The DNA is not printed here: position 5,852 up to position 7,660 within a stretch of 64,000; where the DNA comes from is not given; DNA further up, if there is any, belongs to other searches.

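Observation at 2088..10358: Candidate beta-1,3-glucan (curdlan/callose-like) synthesis-and-trimming module: CesA/CrdS-like GT2 + HlyD-like adaptor + GH81 glucanase, flanked by two divergent GT-C membrane proteins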

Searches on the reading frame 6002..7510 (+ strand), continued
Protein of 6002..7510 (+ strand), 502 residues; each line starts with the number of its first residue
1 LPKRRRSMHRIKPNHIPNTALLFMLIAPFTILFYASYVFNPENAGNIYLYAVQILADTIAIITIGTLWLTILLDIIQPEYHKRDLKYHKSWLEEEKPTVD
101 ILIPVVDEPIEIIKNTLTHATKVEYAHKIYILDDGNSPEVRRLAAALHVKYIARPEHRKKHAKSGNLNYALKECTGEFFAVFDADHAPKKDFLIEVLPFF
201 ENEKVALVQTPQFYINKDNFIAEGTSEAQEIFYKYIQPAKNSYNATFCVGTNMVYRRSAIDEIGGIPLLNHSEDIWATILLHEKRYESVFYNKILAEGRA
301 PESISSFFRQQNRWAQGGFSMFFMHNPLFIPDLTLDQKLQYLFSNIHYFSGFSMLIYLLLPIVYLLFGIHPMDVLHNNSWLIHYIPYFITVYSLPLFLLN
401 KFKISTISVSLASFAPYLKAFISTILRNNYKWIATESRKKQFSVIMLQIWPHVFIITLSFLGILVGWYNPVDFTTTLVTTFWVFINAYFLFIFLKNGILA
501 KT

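Call 32: search_dna_similar(query=window:6023-7510:+, collection=plasmids, mode=protein, max_rows=60, rows=spread)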
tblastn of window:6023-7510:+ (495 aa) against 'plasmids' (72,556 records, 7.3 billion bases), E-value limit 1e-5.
Records with a match: 624; places in all: 742; records where one place covers at least 80% of the query: 0.
Best place of each record, by identity: <60% 624.
By first word of the organism name: Escherichia 135; Rhizobium 113; Sinorhizobium 100; Agrobacterium 32; Bradyrhizobium 27; Ensifer 15; Klebsiella 12; Sphingobium 12; Bacillus 10; Lactiplantibacillus 10; and 70 more.
By predicted mobility (MOB-suite, as given by PLSDB): non-mobilizable 316; mobilizable 178; conjugative 130.
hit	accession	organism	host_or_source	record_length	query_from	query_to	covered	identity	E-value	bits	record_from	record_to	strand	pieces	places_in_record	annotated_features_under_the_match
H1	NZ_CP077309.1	Enterobacter hormaechei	-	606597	90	459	75%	31.8%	3e-47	183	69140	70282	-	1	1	bcsA: UDP-forming cellulose synthase catalytic subunit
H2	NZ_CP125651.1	Rhizobium sp. BT04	Phaseolus vulgaris,Pure culture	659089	86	420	68%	33.3%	5e-51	194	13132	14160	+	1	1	glycosyltransferase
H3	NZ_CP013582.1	Rhizobium phaseoli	Phaseolus vulgaris,Whole ...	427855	86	420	68%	33.0%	3e-51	195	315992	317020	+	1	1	glycosyltransferase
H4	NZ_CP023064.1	Sinorhizobium sp. CCBAU 05631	G.max,nodule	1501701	86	420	68%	33.0%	1e-50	193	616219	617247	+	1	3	record has no annotation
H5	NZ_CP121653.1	Rhizobium sp. CB3171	Calliandra calothyrsus,cell culture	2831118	86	420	68%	32.8%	5e-51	194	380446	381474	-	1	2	record has no annotation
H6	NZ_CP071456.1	Rhizobium lentis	lentil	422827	86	420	68%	32.5%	8e-51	194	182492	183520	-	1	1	glycosyltransferase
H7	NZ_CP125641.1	Rhizobium sp. BT03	Phaseolus vulgaris,Pure culture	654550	86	420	68%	32.5%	1e-50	193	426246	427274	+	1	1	glycosyltransferase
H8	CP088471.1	Escherichia coli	Homo sapiens,blood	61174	90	408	63%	34.2%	1e-33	190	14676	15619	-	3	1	glycosyltransferase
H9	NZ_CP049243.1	Allorhizobium pseudoryzae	cell culture,soil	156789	73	459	78%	26.3%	3e-36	150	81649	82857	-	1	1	cellulose synthase catalytic subunit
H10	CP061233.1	Escherichia coli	Sheep,cell culture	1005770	90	344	52%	37.1%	3e-46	180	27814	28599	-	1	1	none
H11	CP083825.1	Enterobacter ludwigii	Homo sapiens,throat swab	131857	90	341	51%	37.5%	8e-45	176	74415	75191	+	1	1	bcsA: UDP-forming cellulose synthase catalytic subunit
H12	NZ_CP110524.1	Klebsiella pneumoniae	natural water sources close by farm or ...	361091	90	341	51%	37.5%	1e-42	169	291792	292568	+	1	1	bcsA: UDP-forming cellulose synthase catalytic subunit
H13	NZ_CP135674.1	Escherichia coli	-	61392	90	344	52%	36.7%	9e-46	179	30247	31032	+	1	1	bcsA: UDP-forming cellulose synthase catalytic subunit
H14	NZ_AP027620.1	Escherichia coli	-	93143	90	344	52%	36.7%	9e-46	179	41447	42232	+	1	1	bcsA: UDP-forming cellulose synthase catalytic subunit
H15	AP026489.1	Escherichia coli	whole organism,animal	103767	90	344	52%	36.7%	9e-46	179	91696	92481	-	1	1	bcsA_2: UDP-forming cellulose synthase catalytic subunit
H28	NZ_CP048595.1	Agrobacterium tumefaciens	walnut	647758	88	343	52%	35.4%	5e-45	176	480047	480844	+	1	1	glycosyltransferase family 2 protein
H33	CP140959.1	Sinorhizobium meliloti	Medicago lupulina,whole organism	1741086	86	335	51%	34.7%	8e-49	187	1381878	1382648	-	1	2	glycosyltransferase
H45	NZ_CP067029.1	Agrobacterium fabrum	-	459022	77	310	47%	32.1%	5e-35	147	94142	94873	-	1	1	cellulose synthase catalytic subunit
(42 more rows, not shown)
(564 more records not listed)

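Call 33: get_annotated_region(hit=H33, flank=4000)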
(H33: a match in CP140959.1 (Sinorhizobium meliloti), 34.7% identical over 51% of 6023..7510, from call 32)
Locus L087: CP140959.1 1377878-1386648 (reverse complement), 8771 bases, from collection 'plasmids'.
description: Sinorhizobium meliloti strain ml45 plasmid pSymB, complete sequence
organism: Sinorhizobium meliloti (NCBI taxid 382)
taxonomy: Bacteria; Pseudomonadota; Alphaproteobacteria; Hyphomicrobiales; Rhizobiaceae; Sinorhizobium; Sinorhizobium meliloti
host: -; source: Medicago lupulina,whole organism; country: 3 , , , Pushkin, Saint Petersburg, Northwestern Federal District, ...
typing (MOB-suite, as given by PLSDB): mobilizable; relaxase MOBQ
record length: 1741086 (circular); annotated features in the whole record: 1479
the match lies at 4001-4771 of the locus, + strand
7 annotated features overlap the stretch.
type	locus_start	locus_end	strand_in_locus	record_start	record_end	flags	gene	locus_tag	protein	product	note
CDS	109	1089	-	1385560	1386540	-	-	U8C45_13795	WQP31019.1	NADPH:quinone reductase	-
CDS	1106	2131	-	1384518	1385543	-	-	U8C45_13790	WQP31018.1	sensor domain-containing diguanylate cyclase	-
CDS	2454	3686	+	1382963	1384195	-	-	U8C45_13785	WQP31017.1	efflux RND transporter periplasmic adaptor subunit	-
CDS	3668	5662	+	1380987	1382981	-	-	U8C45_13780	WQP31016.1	glycosyltransferase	-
CDS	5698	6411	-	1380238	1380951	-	-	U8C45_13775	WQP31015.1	transcriptional regulator NanR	-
CDS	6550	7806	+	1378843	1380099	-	oiaX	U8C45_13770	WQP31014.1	3-oxo-isoapionate-4-phosphate decarboxylase OiaX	-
CDS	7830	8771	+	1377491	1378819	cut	-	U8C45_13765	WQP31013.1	four-carbon acid sugar kinase family protein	-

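Call 34: get_annotated_region(hit=H3, flank=4000)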
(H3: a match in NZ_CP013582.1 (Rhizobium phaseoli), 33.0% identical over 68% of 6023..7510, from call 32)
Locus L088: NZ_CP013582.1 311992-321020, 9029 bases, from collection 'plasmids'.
description: Rhizobium phaseoli strain N261 plasmid pRphaN261b, complete sequence
organism: Rhizobium phaseoli (NCBI taxid 396)
taxonomy: Bacteria; Pseudomonadota; Alphaproteobacteria; Hyphomicrobiales; Rhizobiaceae; Rhizobium; Rhizobium phaseoli
host: -; source: Phaseolus vulgaris,Whole organism,Legume-root nodule,legume-root nodule; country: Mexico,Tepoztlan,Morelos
typing (MOB-suite, as given by PLSDB): non-mobilizable
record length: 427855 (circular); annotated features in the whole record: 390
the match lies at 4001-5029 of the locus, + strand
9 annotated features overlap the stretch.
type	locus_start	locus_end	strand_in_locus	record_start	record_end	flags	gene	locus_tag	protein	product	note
CDS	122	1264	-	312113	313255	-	-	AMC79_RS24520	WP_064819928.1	AraC family transcriptional regulator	-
CDS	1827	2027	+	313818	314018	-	-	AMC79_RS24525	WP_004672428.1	hypothetical protein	-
CDS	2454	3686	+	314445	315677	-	-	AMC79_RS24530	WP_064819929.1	HlyD family efflux transporter periplasmic adaptor subunit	-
CDS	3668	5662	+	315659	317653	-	-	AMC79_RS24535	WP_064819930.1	glycosyltransferase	-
CDS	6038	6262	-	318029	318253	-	-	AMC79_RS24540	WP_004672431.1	hypothetical protein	-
CDS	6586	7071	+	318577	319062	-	-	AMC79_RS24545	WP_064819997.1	DMT family transporter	GO:0055085 - transmembrane transport [Evidence IEA]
CDS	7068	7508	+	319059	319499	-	-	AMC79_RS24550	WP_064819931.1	DMT family transporter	-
CDS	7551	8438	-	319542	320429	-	yghX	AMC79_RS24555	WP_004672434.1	YghX family hydrolase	-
CDS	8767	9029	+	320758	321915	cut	-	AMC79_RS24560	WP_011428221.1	Gfo/Idh/MocA family oxidoreductase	-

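Call 35: get_annotated_region(hit=H28, flank=5000)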
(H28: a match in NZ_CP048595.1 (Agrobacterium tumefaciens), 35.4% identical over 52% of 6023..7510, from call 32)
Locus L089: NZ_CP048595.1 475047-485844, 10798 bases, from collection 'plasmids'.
description: Agrobacterium tumefaciens strain But001 plasmid pAt1, complete sequence
organism: Agrobacterium tumefaciens (NCBI taxid 358)
taxonomy: Bacteria; Pseudomonadota; Alphaproteobacteria; Hyphomicrobiales; Rhizobiaceae; Agrobacterium; Agrobacterium tumefaciens
host: -; source: walnut; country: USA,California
typing (MOB-suite, as given by PLSDB): conjugative; relaxase MOBQ; mating-pair formation MPF_T
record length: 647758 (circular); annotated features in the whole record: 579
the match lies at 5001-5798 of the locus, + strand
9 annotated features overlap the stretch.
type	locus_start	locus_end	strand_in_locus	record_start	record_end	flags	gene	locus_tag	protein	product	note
CDS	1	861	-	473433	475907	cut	-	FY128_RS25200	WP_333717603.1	TonB-dependent siderophore receptor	GO:0015891 - siderophore transport [Evidence IEA]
CDS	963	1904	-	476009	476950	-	-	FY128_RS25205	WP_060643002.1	FecR family protein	GO:0006811 - monoatomic ion transport [Evidence IEA]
CDS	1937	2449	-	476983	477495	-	-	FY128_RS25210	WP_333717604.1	sigma-70 family RNA polymerase sigma factor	GO:0006352 - DNA-templated transcription initiation [Evidence IEA]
CDS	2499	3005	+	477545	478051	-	-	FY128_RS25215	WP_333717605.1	hypothetical protein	-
CDS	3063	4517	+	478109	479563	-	-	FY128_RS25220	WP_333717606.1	HlyD family secretion protein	-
CDS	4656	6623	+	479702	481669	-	-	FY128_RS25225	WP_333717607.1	glycosyltransferase family 2 protein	-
CDS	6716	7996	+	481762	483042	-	-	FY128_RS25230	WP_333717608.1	hypothetical protein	-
CDS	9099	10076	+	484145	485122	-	-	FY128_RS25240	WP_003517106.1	DUF1852 domain-containing protein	-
CDS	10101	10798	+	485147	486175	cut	-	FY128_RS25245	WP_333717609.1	methionine synthase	GO:0009086 - methionine biosynthetic process [Evidence IEA]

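Call 36: get_annotated_region(hit=H45, flank=5000)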
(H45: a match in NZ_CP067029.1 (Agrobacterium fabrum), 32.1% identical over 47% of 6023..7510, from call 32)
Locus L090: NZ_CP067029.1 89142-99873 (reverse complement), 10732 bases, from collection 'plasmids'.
description: Agrobacterium fabrum strain GV2260 plasmid pAtC58C1, complete sequence
organism: Agrobacterium fabrum (NCBI taxid 1176649)
taxonomy: Bacteria; Pseudomonadota; Alphaproteobacteria; Hyphomicrobiales; Rhizobiaceae; Agrobacterium; Agrobacterium fabrum
host: -; source: -; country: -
typing (MOB-suite, as given by PLSDB): conjugative; relaxase MOBQ; mating-pair formation MPF_T
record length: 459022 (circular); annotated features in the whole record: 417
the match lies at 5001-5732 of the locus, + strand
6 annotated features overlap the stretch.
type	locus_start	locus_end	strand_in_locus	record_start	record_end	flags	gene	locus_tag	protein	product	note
CDS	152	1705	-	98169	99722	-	-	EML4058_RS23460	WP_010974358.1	ISL3 family transposase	-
CDS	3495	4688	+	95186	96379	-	-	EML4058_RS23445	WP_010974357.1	HlyD family efflux transporter periplasmic adaptor subunit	-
CDS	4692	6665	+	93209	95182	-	-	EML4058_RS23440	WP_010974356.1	cellulose synthase catalytic subunit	-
CDS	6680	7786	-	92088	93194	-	-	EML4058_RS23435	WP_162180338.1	cache domain-containing protein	-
CDS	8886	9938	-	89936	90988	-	-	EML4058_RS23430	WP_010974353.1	sensor histidine kinase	GO:0007165 - signal transduction [Evidence IEA]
CDS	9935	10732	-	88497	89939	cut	-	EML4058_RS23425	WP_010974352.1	ATPase domain-containing protein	-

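Call 38: search_protein_families(library=pfam, proteins=[L089:3063-4517:+, L089:4656-6623:+, L089:6716-7996:+, L087:2454-3686:+, L087:3668-5662:+, L090:3495-4688:+], max_evalue=0.01)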
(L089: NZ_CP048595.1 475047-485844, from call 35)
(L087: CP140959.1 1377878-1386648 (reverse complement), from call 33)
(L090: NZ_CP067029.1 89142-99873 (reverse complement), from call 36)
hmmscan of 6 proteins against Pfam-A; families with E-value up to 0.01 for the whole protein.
L089:3063-4517:+ (484 aa): 2 families
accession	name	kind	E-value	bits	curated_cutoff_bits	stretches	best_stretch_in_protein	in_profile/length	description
PF13437.12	HlyD_3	-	5.2e-05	24.4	22.2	1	277-346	14-84/106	HlyD family secretion protein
PF16576.10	HlyD_D23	-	0.0035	17.1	30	1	229-340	78-186/214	Barrel-sandwich domain of CusB or HlyD membrane-fusion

L089:4656-6623:+ (655 aa): 5 families
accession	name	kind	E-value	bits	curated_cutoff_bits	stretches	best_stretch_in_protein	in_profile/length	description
PF13632.12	Glyco_trans_2_3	-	2.9e-24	86.4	27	1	203-408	1-183/198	Glycosyl transferase family group 2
PF13641.12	Glyco_tranf_2_3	-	4.3e-21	76.4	27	1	120-345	3-228/230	Glycosyltransferase like family 2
PF00535.33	Glycos_transf_2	-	4.9e-17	62.8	23.3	1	122-293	2-167/168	Glycosyl transferase family 2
PF13506.12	Glyco_transf_21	-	2.7e-11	43.7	21.7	1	200-344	30-172/174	Glycosyl transferase family 21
PF03552.20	Cellulose_synt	-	5e-09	35.7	24.7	2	298-403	419-529/722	Cellulose synthase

L089:6716-7996:+ (426 aa): 0 families

L087:2454-3686:+ (410 aa): 2 families
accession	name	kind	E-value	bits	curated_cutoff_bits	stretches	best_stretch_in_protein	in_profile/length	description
PF16576.10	HlyD_D23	-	7.6e-15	55.2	30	1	247-339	92-185/214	Barrel-sandwich domain of CusB or HlyD membrane-fusion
PF13437.12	HlyD_3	-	2.2e-13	51.3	22.2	1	265-342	1-80/106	HlyD family secretion protein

L087:3668-5662:+ (664 aa): 5 families
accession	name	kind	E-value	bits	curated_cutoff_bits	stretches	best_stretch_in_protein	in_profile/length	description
PF13641.12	Glyco_tranf_2_3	-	3.3e-23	83.3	27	1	116-341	1-229/230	Glycosyltransferase like family 2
PF00535.33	Glycos_transf_2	-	3.3e-23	82.9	23.3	1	120-288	2-167/168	Glycosyl transferase family 2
PF13632.12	Glyco_trans_2_3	-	5.1e-14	53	27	1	199-396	2-182/198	Glycosyl transferase family group 2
PF03552.20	Cellulose_synt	-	2.6e-13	49.9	24.7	1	294-423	420-545/722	Cellulose synthase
PF13506.12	Glyco_transf_21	-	4e-07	30.1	21.7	1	179-319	14-150/174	Glycosyl transferase family 21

L090:3495-4688:+ (397 aa): 3 families
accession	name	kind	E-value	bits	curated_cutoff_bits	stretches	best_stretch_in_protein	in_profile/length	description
PF13437.12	HlyD_3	-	8.5e-13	49.4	22.2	1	262-339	3-82/106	HlyD family secretion protein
PF16576.10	HlyD_D23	-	2.4e-07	30.7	30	1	163-330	38-181/214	Barrel-sandwich domain of CusB or HlyD membrane-fusion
PF00364.28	Biotin_lipoyl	-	0.0018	18.5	22.1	0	40-67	44-71/73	Biotin-requiring enzyme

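Call 42: get_annotated_region(hit=H1, flank=3000)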
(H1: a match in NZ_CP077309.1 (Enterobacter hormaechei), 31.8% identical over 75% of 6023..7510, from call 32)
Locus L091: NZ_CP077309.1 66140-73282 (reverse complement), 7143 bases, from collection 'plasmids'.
description: Enterobacter hormaechei strain FDAARGOS 1433 plasmid unnamed1
organism: Enterobacter hormaechei (NCBI taxid 158836)
taxonomy: Bacteria; Pseudomonadota; Gammaproteobacteria; Enterobacterales; Enterobacteriaceae; Enterobacter; Enterobacter hormaechei
host: -; source: -; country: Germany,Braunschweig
typing (MOB-suite, as given by PLSDB): non-mobilizable
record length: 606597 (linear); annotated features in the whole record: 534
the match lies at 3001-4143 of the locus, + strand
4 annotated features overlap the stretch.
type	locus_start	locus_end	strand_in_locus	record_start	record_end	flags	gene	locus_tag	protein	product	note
CDS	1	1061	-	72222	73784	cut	bcsE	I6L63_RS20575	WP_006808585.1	cellulose biosynthesis c-di-GMP-binding protein BcsE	-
CDS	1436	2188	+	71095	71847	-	bcsQ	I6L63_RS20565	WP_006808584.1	cellulose biosynthesis protein BcsQ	-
CDS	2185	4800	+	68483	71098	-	bcsA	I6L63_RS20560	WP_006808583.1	UDP-forming cellulose synthase catalytic subunit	GO:0030244 - cellulose biosynthetic process [Evidence IEA]; GO:0006011 - UDP-glucose metabolic process [Evidence IEA]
CDS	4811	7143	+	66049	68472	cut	bcsB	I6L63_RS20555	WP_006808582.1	cellulose biosynthesis cyclic di-GMP-binding regulatory protein BcsB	-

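Call 45: find_homologous_proteins(query=L037:7884-9662:+)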
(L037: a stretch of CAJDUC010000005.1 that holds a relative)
Query L037:7884-9662:+ (592 aa): 2340 proteins with E <= 0.001 among 8000 candidates; the best 120 are listed.
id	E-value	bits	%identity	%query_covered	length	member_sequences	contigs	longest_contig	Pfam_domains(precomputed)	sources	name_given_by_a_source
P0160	0.0e+0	1286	100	96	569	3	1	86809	PF13632.13,PF13506.14,PF13641.13,PF03552.21,PF00535.33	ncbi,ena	-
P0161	0.0e+0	1168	91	96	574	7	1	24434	PF13632.13,PF13506.14,PF13641.13,PF03552.21,PF00535.33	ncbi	-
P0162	1.9e-287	973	76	94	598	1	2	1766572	PF13632.13,PF13506.14,PF13641.13,PF03552.21,PF00535.33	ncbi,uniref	ncbi:glycosyltransferase [Marisediminicola sp. LYQ134]|uniref:glycosyltransferase family 2 protein n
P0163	2.9e-286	969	78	89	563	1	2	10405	PF13632.13,PF13506.14,PF13641.13,PF03552.21,PF00535.33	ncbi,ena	-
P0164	2.1e-284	963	78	89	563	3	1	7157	PF13632.13,PF13506.14,PF13641.13,PF03552.21,PF00535.33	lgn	-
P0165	1.5e-280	950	75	95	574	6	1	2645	PF13632.13,PF13506.14,PF13641.13,PF03552.21,PF00535.33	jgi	jgi:cellulose synthase (UDP-forming)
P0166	6.3e-280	948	76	91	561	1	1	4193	PF13632.13,PF13506.14,PF13641.13,PF03552.21,PF00535.33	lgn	-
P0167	1.1e-278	944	75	93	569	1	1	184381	PF13632.13,PF13506.14,PF13641.13,PF03552.21,PF00535.33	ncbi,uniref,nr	ncbi:glycosyltransferase family 2 protein [Cryobacterium cryoconiti]|uniref:Glycosyltransferase n=1 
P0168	2.1e-278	943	79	89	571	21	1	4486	PF13632.13,PF13506.14,PF13641.13,PF03552.21,PF00535.33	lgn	-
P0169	2.3e-278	943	74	95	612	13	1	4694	PF13632.13,PF13506.14,PF13641.13,PF03552.21,PF00535.33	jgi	-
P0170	6.9e-278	941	76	91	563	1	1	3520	PF13632.13,PF13506.14,PF13641.13,PF03552.21,PF00535.33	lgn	-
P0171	7.2e-278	941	77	91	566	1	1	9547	PF13632.13,PF13506.14,PF13641.13,PF03552.21,PF00535.33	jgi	jgi:cellulose synthase (UDP-forming)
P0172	6.6e-277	938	75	93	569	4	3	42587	PF13632.13,PF13506.14,PF13641.13,PF03552.21,PF00535.33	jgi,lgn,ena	-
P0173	1.2e-276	937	77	90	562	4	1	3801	PF13632.13,PF13506.14,PF13641.13,PF03552.21,PF00535.33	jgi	jgi:cellulose synthase (UDP-forming)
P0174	1.9e-276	936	77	91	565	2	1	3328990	PF13632.13,PF13506.14,PF13641.13,PF03552.21,PF00535.33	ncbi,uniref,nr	ncbi:glycosyltransferase [Glaciihabitans sp. INWT7]|uniref:glycosyltransferase family 2 protein n=1 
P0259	1.6e-252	857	74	86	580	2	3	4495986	PF13632.13,PF13506.14,PF13641.13,PF03552.21,PF00535.33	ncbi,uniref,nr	ncbi:glycosyltransferase family 2 protein [Leifsonia shinshuensis]|uniref:Cellulose synthase (UDP-fo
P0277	8.6e-246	835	68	94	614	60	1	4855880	PF13632.13,PF13506.14,PF13641.13,PF03552.21,PF00535.33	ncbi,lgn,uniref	ncbi:cellulose synthase catalytic subunit [Cellulosimicrobium sp. ES-005]|uniref:Cellulose synthase 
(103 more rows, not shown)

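Call 47: find_encoding_contigs(protein=P0277, flank=6000, max_places=1)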
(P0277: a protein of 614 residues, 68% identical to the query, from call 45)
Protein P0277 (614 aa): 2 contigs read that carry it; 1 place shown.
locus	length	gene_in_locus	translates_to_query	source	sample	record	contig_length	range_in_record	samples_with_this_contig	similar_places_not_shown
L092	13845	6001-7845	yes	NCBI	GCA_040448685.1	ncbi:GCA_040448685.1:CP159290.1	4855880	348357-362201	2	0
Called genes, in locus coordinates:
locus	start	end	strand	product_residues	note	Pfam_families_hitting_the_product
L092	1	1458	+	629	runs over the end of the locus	PF00664:ABC_membrane, PF00005:ABC_tran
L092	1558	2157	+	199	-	PF01872:RibD_C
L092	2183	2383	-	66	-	PF10708:DUF2510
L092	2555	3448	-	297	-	PF00296:Bac_luciferase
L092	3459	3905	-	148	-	-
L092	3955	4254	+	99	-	PF07876:Dabb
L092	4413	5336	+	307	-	PF00296:Bac_luciferase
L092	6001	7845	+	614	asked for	PF00535:Glycos_transf_2, PF13641:Glyco_tranf_2_3, PF13506:Glyco_transf_21, PF13632:Glyco_trans_2_3, PF03552:Cellulose_synt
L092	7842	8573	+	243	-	PF25919:BSH_CusB (faint), PF25984:BSH_YknX (faint), PF00364:Biotin_lipoyl (faint)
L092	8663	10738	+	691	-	PF17652:Glyco_hydro81C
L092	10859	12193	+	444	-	PF00860:Xan_ur_permease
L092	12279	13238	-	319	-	PF13338:AbiEi_4 (faint)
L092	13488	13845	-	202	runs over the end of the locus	PF00583:Acetyltransf_1, PF08445:FR47 (faint), PF13508:Acetyltransf_7 (weak)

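Call 48: find_encoding_contigs(protein=P0259, flank=6000, max_places=1)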
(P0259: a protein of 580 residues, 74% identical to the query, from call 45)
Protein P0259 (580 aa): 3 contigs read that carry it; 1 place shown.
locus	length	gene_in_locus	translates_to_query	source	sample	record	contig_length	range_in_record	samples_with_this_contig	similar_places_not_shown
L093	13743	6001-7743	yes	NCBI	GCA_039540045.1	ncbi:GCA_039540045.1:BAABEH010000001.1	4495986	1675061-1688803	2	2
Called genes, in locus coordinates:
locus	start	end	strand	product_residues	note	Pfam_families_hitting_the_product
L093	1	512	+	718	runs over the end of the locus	PF00122:E1-E2_ATPase, PF00702:Hydrolase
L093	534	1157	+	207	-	PF02669:KdpC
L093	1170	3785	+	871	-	PF02702:KdpD, PF00582:Usp, PF13493:DUF4118, PF00512:HisKA, PF02518:HATPase_c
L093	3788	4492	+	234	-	PF00072:Response_reg, PF00486:Trans_reg_C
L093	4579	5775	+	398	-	PF00070:Pyr_redox (faint), PF01266:DAO (faint), PF01494:FAD_binding_3 (faint), PF07992:Pyr_redox_2, PF13450:NAD_binding_8 (faint), PF13738:Pyr_redox_3, PF13434:Lys_Orn_oxgnase (weak), PF00743:FMO-like, +1 more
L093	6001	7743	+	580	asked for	PF00535:Glycos_transf_2, PF13641:Glyco_tranf_2_3, PF13506:Glyco_transf_21, PF13632:Glyco_trans_2_3, PF03552:Cellulose_synt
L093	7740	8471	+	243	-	PF25919:BSH_CusB (faint), PF00364:Biotin_lipoyl (faint)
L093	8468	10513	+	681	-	PF17652:Glyco_hydro81C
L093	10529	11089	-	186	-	PF01872:RibD_C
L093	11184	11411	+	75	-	PF13275:S4_2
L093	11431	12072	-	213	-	PF00440:TetR_N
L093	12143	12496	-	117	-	PF03779:SPW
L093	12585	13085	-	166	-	PF00300:His_Phos_1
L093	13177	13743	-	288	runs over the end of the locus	PF00561:Abhydrolase_1, PF12146:Hydrolase_4 (weak)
